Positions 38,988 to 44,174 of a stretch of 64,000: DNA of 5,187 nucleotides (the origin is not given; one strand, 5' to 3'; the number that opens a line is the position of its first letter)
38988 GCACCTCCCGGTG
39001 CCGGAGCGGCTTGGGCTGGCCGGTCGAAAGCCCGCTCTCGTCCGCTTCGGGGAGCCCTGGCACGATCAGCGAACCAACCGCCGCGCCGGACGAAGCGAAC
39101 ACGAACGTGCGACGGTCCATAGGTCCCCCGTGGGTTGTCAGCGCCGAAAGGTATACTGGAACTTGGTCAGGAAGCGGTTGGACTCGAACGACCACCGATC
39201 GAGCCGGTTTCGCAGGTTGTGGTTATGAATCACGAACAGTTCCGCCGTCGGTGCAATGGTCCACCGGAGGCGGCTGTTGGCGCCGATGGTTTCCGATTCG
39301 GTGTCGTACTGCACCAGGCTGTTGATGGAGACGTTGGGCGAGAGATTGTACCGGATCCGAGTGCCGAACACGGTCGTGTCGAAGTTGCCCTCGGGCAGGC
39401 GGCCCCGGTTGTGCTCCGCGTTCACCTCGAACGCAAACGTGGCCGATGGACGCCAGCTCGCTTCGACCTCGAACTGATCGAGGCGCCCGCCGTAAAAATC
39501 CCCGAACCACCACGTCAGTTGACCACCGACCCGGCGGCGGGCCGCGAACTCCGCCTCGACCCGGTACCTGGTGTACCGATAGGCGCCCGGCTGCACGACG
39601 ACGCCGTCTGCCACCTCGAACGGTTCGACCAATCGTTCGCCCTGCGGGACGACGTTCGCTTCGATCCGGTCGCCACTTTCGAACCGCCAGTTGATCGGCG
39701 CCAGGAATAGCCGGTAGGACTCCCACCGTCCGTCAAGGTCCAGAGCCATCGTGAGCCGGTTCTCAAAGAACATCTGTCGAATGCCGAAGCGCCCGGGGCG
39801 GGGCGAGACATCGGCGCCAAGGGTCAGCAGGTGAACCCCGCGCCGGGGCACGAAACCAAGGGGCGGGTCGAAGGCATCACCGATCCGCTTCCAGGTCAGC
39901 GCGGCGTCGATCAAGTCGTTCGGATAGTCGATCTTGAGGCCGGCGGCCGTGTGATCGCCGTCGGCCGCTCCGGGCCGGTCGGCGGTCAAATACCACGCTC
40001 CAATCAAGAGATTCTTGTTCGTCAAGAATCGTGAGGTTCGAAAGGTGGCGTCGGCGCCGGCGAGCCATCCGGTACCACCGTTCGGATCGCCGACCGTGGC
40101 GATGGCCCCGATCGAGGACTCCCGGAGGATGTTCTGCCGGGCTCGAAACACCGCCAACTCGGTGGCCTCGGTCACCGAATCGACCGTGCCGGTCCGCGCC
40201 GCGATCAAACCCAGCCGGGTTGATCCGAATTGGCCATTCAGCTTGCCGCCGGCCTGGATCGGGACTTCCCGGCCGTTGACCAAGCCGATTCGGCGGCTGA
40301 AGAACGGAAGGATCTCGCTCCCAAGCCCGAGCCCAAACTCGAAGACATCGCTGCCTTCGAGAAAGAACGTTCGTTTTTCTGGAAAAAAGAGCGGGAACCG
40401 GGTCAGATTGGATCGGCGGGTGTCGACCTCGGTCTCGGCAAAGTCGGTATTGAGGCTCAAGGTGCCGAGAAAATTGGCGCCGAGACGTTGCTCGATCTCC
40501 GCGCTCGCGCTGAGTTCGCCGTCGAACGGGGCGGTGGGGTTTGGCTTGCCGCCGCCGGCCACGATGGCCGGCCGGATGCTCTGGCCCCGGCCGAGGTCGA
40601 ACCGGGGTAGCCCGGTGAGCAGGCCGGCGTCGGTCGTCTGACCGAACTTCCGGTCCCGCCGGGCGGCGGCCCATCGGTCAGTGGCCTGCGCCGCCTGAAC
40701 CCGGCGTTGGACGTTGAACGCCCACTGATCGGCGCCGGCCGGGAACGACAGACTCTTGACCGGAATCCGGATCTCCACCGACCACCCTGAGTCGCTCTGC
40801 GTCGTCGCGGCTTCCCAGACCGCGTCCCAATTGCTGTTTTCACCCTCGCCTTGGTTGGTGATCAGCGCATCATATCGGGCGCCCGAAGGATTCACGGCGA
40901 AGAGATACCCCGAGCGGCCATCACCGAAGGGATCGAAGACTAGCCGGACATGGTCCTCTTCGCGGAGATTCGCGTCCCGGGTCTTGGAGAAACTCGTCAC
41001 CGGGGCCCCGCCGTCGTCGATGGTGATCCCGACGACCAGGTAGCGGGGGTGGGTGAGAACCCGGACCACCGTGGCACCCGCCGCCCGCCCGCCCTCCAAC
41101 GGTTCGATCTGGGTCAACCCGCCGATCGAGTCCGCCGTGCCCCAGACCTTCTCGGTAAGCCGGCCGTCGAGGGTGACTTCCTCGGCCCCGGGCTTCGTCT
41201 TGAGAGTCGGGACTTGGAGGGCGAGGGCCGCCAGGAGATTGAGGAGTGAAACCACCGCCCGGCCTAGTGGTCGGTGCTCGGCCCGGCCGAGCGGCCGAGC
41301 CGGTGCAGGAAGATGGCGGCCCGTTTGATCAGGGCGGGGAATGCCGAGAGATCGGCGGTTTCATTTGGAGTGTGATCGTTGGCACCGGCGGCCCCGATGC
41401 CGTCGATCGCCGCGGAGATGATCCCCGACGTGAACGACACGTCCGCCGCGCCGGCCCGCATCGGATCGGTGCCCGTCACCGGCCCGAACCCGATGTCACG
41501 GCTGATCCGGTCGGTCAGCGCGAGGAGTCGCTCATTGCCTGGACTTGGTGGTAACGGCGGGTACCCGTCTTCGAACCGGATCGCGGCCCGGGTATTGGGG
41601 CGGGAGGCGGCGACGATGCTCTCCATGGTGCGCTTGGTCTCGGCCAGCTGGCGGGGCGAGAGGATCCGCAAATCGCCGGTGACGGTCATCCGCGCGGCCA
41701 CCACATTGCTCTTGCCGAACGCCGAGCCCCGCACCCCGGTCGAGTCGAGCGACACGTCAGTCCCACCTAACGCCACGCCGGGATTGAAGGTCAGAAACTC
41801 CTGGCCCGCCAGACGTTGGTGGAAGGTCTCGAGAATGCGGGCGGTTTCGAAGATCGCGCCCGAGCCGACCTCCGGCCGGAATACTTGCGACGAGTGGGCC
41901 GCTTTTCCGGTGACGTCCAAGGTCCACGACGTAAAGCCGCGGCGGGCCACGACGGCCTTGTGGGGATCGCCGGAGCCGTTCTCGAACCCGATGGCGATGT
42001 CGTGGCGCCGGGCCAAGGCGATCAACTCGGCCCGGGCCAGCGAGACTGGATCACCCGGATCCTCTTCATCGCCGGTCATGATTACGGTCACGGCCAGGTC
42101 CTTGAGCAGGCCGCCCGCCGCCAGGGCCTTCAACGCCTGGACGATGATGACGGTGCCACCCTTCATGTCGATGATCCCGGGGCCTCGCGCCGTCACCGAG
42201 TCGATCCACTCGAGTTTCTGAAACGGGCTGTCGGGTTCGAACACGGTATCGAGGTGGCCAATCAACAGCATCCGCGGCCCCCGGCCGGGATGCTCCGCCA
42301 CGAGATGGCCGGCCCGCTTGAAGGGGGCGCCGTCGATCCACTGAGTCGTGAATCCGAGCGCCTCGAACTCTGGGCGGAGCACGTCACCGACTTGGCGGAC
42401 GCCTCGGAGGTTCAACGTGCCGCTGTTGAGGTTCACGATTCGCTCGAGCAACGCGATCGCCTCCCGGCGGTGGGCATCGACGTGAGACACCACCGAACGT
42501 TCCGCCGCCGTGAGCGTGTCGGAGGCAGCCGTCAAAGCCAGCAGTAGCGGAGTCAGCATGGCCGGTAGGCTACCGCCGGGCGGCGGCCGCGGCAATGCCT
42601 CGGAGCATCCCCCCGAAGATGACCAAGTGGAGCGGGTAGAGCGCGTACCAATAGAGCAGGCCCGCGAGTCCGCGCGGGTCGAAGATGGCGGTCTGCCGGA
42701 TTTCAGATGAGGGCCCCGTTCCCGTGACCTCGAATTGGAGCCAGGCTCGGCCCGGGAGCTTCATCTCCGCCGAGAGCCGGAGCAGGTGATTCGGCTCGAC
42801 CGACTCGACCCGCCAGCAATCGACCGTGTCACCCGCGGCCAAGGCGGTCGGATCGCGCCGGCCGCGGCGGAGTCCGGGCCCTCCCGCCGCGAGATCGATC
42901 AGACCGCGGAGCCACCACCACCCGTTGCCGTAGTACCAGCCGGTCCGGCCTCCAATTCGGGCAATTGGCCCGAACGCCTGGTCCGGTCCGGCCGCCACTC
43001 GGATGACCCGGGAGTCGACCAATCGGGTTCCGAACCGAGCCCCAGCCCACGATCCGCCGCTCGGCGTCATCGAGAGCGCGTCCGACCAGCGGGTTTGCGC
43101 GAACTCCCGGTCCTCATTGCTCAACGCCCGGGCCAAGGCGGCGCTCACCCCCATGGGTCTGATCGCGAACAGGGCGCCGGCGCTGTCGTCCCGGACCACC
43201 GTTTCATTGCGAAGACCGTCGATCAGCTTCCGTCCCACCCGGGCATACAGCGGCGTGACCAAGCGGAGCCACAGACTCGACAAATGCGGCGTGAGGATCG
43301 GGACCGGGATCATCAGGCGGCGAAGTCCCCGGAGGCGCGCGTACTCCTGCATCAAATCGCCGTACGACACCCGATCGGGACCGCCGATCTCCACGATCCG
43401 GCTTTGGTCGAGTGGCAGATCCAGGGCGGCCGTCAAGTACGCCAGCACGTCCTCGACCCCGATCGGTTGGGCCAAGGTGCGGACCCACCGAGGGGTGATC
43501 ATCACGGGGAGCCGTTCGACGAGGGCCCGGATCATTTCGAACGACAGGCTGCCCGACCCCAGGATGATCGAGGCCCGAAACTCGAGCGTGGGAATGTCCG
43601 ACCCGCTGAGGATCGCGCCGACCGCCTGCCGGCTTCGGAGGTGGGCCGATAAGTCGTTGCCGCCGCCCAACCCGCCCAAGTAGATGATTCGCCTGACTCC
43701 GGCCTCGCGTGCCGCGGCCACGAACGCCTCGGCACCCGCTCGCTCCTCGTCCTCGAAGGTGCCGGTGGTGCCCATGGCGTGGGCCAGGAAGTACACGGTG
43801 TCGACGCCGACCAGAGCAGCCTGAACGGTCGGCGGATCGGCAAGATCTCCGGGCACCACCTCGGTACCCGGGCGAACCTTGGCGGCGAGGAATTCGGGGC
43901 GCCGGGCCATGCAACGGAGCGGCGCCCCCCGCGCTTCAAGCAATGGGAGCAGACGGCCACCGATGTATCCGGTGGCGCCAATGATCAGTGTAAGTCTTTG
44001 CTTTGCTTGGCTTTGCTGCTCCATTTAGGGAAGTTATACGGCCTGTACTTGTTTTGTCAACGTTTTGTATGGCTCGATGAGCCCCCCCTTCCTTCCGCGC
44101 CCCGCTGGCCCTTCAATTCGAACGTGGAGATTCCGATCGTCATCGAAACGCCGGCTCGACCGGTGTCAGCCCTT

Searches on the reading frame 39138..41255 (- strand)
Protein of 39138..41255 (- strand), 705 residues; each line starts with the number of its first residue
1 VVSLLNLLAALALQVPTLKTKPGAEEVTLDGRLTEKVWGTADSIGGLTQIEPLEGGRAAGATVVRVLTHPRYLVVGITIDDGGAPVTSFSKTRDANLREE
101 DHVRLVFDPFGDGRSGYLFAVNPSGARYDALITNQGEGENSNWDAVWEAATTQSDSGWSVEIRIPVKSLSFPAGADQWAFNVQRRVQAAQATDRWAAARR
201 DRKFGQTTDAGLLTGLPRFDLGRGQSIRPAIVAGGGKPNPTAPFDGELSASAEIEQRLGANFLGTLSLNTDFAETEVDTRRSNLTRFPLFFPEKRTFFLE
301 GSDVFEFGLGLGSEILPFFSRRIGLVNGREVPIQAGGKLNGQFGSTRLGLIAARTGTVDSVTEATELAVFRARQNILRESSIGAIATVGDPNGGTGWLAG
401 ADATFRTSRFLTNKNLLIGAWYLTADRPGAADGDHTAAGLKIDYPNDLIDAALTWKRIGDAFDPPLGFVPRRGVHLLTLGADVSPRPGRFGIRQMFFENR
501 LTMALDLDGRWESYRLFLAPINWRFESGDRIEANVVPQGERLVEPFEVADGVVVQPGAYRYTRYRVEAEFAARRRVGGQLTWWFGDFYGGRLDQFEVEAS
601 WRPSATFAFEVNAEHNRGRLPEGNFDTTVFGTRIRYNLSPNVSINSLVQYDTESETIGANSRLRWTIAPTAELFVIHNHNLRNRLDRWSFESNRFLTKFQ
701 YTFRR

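Call 10: search_protein_families(library=pfam, proteins=[window:39138-41255:-], max_evalue=0.001)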
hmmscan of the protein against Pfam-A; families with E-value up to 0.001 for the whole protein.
window:39138-41255:- (705 aa): 2 families
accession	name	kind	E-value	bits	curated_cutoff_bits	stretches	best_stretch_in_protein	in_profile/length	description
PF19313.5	DUF5916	-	3.1e-07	30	22.6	1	268-325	46-96/572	Domain of unknown function (DUF5916)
PF06452.16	CBM9_1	-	8.2e-06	26.3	23.4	1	30-193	2-157/185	Carbohydrate family 9 binding domain-like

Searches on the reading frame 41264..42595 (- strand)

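Call 10: search_protein_families(library=pfam, proteins=[window:41264-42595:-], max_evalue=0.001)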
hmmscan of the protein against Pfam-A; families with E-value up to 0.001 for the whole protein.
window:41264-42595:- (443 aa): 3 families
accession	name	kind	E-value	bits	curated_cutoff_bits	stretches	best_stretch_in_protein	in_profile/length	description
PF01546.33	Peptidase_M20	-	2.8e-18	67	24.6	1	110-427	1-201/206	Peptidase family M20/M25/M40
PF07687.19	M20_dimer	-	2.3e-09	37.6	21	1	216-331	1-102/107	Peptidase dimerisation domain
PF04389.22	Peptidase_M28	-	0.00071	19.8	21.3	0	99-179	3-68/193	Peptidase family M28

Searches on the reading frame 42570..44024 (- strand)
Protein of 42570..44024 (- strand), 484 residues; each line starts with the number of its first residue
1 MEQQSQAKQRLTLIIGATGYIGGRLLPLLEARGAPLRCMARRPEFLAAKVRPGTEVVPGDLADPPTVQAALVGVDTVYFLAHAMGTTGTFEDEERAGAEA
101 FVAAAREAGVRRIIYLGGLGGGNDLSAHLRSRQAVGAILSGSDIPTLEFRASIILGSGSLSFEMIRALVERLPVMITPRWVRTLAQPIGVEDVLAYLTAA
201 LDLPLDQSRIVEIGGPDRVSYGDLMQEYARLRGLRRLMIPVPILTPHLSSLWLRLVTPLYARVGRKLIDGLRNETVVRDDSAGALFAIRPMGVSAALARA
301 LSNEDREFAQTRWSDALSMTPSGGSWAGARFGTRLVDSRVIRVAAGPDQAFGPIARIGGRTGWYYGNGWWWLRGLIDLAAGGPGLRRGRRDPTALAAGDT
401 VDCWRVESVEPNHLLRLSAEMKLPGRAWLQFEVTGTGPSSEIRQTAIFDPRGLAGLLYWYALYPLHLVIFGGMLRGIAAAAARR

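Call 10: search_protein_families(library=pfam, proteins=[window:42570-44024:-], max_evalue=0.001)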
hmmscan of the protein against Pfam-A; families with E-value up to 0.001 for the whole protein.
window:42570-44024:- (484 aa): 5 families
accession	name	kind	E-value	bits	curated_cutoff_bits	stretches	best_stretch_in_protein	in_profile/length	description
PF11066.14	DUF2867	-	1.5e-31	110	27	1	332-473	4-142/142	Protein of unknown function (DUF2867)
PF13460.12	NAD_binding_10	-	2.1e-18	67.3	27.2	1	16-127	1-107/184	NAD(P)H-binding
PF05368.20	NmrA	-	2.7e-13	50.6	27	1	11-115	4-104/298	NmrA-like family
PF01370.27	Epimerase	-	1.9e-09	37.7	20.9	1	13-117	2-114/240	NAD dependent epimerase/dehydratase family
PF01073.25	3Beta_HSD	-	2.3e-05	24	22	1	13-116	1-114/280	3-beta hydroxysteroid dehydrogenase/isomerase family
